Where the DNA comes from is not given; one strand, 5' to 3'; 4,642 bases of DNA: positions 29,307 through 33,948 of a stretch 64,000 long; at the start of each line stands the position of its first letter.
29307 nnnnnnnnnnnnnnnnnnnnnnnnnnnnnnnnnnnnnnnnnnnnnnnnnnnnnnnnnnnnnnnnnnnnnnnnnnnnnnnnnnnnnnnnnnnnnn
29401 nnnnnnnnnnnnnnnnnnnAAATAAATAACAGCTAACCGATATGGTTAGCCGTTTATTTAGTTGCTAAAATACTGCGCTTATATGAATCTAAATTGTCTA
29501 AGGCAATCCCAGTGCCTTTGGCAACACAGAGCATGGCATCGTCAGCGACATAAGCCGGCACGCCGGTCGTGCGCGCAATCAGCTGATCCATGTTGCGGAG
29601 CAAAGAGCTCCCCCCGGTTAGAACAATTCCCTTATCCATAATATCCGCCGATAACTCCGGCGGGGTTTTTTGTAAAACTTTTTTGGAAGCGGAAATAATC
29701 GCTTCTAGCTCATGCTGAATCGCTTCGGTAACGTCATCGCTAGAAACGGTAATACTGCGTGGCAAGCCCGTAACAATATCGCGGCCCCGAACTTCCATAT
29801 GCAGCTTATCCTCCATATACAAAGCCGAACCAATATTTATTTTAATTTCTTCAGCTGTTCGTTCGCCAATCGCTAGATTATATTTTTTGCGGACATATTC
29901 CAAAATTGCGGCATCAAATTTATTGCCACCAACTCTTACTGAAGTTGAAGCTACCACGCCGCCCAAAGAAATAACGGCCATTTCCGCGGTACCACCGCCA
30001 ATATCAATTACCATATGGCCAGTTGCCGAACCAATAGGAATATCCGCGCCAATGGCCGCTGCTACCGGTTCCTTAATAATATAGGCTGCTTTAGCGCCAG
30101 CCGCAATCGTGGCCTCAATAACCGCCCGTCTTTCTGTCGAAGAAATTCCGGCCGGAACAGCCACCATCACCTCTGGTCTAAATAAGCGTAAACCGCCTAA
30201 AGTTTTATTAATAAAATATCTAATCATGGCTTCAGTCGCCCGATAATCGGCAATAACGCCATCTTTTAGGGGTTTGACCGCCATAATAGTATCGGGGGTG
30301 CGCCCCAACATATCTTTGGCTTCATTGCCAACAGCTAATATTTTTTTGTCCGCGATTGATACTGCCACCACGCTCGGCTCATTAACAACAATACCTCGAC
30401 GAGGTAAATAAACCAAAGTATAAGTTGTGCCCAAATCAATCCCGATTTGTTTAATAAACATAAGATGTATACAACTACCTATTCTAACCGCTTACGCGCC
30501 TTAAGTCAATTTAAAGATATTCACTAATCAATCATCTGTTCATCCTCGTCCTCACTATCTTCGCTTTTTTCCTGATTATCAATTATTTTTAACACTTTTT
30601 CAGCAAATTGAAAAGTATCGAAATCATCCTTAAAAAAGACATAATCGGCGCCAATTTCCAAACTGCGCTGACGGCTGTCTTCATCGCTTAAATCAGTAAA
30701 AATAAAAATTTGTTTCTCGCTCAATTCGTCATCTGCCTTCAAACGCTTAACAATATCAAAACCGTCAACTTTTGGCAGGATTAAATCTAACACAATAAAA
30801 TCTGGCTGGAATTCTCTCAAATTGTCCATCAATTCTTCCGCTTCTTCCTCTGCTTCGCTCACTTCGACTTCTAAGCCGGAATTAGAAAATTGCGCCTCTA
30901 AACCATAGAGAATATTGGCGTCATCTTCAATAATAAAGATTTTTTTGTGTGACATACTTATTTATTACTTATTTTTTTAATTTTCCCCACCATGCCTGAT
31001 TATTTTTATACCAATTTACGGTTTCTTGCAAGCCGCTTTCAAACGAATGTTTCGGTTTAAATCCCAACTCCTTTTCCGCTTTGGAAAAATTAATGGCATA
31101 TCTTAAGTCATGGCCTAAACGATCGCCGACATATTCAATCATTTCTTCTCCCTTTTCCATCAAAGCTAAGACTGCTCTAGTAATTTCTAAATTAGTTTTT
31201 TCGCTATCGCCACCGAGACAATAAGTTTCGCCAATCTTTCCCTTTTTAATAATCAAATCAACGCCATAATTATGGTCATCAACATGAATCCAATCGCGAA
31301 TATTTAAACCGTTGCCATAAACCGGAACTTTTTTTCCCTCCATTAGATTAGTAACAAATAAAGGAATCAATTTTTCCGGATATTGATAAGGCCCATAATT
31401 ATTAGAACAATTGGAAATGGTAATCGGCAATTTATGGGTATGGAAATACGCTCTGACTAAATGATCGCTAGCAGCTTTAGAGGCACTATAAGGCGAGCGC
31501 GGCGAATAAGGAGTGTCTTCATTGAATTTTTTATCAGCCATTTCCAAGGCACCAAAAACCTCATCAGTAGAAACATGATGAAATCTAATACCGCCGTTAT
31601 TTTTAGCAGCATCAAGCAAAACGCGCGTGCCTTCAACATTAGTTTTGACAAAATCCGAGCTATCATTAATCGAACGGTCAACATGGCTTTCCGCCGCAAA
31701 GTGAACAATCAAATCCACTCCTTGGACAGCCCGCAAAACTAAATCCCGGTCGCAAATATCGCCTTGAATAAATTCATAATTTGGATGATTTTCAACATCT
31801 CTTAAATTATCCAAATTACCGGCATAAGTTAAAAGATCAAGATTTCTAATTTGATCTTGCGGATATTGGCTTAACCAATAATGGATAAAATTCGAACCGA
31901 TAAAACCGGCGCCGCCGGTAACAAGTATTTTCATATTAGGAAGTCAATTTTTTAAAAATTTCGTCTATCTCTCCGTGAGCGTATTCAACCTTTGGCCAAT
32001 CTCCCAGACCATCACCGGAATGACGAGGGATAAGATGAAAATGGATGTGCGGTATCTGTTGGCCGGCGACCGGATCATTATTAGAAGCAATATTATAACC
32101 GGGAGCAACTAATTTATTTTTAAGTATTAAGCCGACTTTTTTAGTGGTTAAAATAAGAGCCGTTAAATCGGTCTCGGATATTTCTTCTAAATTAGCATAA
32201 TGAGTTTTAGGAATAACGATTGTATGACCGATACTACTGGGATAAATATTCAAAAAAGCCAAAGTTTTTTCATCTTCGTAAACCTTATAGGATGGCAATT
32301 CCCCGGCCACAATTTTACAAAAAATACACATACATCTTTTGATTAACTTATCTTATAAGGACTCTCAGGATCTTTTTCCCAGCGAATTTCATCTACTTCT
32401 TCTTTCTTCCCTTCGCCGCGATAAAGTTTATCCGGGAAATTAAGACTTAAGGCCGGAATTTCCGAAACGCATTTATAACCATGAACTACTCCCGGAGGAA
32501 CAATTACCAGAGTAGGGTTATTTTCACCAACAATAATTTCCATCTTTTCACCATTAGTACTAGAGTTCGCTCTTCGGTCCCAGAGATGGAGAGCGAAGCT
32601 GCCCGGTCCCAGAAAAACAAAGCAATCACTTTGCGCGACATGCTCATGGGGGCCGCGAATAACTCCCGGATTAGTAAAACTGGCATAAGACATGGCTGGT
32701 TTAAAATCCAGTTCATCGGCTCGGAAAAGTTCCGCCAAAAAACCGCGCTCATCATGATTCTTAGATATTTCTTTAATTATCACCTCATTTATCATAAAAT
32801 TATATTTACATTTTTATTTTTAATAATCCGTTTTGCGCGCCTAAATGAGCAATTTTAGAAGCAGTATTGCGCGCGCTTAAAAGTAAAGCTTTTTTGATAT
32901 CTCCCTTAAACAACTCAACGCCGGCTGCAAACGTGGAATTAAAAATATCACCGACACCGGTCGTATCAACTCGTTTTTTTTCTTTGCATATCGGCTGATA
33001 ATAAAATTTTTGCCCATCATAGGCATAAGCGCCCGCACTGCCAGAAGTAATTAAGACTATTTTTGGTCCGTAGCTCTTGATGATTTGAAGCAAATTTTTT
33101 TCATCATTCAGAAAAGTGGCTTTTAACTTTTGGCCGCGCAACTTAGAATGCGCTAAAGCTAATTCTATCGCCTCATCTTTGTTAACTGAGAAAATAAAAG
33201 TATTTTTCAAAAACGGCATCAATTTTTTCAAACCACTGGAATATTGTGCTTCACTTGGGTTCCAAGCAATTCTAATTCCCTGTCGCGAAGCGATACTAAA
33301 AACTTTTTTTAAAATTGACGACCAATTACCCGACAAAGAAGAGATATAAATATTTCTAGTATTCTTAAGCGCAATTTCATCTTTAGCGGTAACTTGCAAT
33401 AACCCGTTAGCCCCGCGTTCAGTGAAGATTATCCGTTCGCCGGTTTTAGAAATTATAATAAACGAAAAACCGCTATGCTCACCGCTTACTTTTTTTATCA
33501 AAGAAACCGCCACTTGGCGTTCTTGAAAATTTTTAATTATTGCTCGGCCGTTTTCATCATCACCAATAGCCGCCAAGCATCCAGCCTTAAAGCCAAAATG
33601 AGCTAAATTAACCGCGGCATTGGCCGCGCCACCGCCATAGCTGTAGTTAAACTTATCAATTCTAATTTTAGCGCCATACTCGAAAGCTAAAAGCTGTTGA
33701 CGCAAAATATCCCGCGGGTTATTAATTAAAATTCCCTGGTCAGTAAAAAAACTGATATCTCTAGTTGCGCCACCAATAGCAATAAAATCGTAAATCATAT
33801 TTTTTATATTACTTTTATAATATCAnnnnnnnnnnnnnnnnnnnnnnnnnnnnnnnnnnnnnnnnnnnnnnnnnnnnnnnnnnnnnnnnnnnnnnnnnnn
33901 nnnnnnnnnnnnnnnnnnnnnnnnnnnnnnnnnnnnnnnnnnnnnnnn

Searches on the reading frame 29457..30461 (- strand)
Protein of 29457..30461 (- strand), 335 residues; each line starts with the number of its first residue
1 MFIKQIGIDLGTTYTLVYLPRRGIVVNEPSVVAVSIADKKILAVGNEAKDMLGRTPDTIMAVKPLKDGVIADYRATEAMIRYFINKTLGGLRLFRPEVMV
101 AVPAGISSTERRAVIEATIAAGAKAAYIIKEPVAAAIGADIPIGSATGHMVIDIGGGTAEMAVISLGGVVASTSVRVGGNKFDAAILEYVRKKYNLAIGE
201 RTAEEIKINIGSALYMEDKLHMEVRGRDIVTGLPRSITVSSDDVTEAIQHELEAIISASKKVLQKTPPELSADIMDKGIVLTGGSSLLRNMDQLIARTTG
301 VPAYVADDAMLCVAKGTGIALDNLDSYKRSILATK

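Call 41: search_protein_families(library=pfam, proteins=[window:29457-30461:-], max_evalue=0.001)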
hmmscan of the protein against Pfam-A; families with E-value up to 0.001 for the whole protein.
window:29457-30461:- (335 aa): 6 families
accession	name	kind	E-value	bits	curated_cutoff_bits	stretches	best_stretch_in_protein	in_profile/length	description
PF06723.19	MreB_Mbl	-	8.5e-136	452.5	27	1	4-328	2-326/327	MreB/Mbl protein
PF00012.26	HSP70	-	1.2e-13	50.6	20.6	1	97-318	135-369/599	Hsp70 protein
PF14450.12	FtsA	-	1.9e-10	41.6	31.8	1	150-306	1-110/127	Cell division protein FtsA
PF00022.25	Actin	-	8.7e-10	38.2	27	1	29-193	31-190/410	Actin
PF06277.17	EutA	-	7.5e-07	28.8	27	1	150-202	146-202/475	Ethanolamine utilisation protein EutA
PF11104.14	PilM_2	-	0.00027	20.4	27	0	278-308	277-307/340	Type IV pilus assembly protein PilM;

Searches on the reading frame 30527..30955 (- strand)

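Call 41: search_protein_families(library=pfam, proteins=[window:30527-30955:-], max_evalue=0.001)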
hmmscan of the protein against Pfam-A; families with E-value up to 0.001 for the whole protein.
window:30527-30955:- (143 aa): 2 families
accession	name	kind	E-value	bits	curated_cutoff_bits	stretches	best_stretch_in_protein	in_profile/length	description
PF00072.30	Response_reg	-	4.2e-17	62.8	30.2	1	6-110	1-100/111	Response regulator receiver domain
PF02310.24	B12-binding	-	0.0006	20.1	32.1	0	19-72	20-74/121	B12 binding domain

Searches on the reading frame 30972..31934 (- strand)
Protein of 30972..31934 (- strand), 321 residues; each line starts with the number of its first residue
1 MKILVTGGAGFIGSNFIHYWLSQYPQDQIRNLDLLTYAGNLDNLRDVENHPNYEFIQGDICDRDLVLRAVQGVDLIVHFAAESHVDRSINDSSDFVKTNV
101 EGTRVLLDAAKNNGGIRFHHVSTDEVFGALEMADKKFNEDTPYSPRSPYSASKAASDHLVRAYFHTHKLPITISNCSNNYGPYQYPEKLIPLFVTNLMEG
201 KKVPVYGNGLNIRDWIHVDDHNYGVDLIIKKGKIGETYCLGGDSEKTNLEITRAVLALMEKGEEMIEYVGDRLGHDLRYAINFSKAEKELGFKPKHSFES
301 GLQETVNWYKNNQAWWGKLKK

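Call 41: search_protein_families(library=pfam, proteins=[window:30972-31934:-], max_evalue=0.001)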
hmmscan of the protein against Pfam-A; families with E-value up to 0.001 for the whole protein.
window:30972-31934:- (321 aa): 8 families
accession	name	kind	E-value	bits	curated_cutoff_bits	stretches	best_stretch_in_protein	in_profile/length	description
PF16363.11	GDP_Man_Dehyd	-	2.6e-81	274.1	27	1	4-305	1-332/332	GDP-mannose 4,6 dehydratase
PF01370.27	Epimerase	-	5.3e-63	213.1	20.9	1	3-241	1-240/240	NAD dependent epimerase/dehydratase family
PF01073.25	3Beta_HSD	-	8.3e-24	84.5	22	1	4-219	1-219/280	3-beta hydroxysteroid dehydrogenase/isomerase family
PF07993.18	NAD_binding_4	-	2.9e-18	66.4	20.1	1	5-178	1-206/258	Male sterility protein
PF02719.21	Polysacc_synt_2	-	6.6e-16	58.8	20.2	1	3-275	1-267/293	Polysaccharide biosynthesis protein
PF04321.23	RmlD_sub_bind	-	1.5e-14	54.2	27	1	1-167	1-143/287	RmlD substrate binding domain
PF13460.12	NAD_binding_10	-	1.9e-09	38.1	27.2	1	31-162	19-133/184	NAD(P)H-binding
PF05368.20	NmrA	-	0.00039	20.6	27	1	2-117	4-100/298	NmrA-like family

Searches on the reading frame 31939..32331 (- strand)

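Call 41: search_protein_families(library=pfam, proteins=[window:31939-32331:-], max_evalue=0.001)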
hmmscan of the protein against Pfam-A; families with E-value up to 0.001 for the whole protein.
window:31939-32331:- (131 aa): 2 families
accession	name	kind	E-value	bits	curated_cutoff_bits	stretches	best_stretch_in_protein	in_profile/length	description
PF01230.28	HIT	-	1.8e-24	86.7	21.5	1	10-105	2-97/98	HIT domain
PF11969.13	DcpS_C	-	3.2e-13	50.6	24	1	2-105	2-105/114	Scavenger mRNA decapping enzyme C-term binding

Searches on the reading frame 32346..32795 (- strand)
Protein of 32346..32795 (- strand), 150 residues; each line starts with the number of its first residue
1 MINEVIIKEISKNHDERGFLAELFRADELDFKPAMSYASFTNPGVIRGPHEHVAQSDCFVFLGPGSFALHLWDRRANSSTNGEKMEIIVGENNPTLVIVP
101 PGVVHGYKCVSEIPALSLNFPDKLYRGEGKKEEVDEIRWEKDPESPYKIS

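Call 41: search_protein_families(library=pfam, proteins=[window:32346-32795:-], max_evalue=0.001)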
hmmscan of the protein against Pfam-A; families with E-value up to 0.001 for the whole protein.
window:32346-32795:- (150 aa): 3 families
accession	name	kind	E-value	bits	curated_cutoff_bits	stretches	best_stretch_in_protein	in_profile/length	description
PF00908.23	dTDP_sugar_isom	-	5.6e-12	46.1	27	1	2-117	4-126/168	dTDP-4-dehydrorhamnose 3,5-epimerase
PF05523.17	FdtA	-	7.6e-07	29.4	23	1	5-78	3-76/131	WxcM-like, C-terminal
PF14667.12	Polysacc_synt_C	-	4.2e-06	27.3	28.7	1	13-118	1-96/111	Polysaccharide biosynthesis C-terminal domain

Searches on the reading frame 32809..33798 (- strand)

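Call 41: search_protein_families(library=pfam, proteins=[window:32809-33798:-], max_evalue=0.001)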
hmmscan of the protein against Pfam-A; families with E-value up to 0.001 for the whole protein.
window:32809-33798:- (330 aa): 1 family
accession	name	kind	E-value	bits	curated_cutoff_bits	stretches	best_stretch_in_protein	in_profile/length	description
PF00294.29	PfkB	-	4.6e-42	144.8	25.8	1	39-324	17-298/302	pfkB family carbohydrate kinase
